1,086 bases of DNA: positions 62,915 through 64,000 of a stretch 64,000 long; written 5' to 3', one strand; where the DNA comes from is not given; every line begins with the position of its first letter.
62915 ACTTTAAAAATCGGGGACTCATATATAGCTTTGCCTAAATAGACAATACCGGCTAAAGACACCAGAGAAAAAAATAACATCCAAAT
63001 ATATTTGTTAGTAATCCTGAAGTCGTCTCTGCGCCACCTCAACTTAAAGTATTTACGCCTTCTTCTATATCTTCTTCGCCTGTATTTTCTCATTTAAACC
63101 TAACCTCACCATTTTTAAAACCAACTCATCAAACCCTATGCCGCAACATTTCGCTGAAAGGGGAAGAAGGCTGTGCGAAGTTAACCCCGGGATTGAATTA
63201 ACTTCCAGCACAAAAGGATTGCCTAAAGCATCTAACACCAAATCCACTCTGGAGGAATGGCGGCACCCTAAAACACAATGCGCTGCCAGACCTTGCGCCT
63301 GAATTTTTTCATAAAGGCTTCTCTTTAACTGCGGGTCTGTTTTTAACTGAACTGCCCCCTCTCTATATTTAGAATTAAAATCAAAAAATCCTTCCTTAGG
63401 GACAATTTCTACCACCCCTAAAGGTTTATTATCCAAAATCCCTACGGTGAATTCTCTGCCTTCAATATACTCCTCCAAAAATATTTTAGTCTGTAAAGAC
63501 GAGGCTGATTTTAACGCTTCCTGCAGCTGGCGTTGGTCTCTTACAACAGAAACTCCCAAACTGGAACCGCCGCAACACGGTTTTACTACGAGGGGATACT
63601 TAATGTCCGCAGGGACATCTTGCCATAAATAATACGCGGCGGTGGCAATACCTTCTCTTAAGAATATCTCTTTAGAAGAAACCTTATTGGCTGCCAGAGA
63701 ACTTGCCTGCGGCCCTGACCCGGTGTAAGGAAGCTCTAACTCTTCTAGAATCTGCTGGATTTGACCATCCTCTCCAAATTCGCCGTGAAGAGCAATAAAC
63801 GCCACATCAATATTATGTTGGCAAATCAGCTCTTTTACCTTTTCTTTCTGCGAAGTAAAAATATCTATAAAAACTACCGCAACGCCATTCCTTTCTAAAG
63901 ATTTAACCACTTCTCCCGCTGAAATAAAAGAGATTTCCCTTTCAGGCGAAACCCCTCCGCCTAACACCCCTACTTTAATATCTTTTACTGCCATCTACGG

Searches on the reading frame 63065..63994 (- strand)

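Call 13: search_protein_families(library=pfam, proteins=[window:63065-63994:-], max_evalue=0.0001)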
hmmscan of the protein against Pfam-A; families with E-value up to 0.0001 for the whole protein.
window:63065-63994:- (309 aa): 7 families
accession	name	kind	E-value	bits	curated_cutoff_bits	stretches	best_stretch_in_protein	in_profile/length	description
PF07478.18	Dala_Dala_lig_C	-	2.8e-46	158.1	24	1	111-296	15-203/204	D-ala D-ala ligase C-terminus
PF01820.27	Dala_Dala_lig_N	-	2.4e-20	73.7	34.6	2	51-93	79-121/121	D-ala D-ala ligase N-terminus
PF02786.22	CPSase_L_D2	-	2.3e-09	37.5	19.8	1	126-305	32-209/211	Carbamoyl-phosphate synthase L chain, ATP binding domain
PF02655.19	ATP-grasp_3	-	3.7e-09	37.3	23.2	1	102-267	2-155/160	ATP-grasp domain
PF08443.16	RimK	-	4.6e-08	33.3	21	1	103-274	3-172/188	RimK-like ATP-grasp domain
PF13535.11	ATP-grasp_4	-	5.4e-08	33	27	1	131-187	1-71/160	ATP-grasp domain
PF02222.28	ATP-grasp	-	3.7e-05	23.9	27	1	124-178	22-77/179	ATP-grasp domain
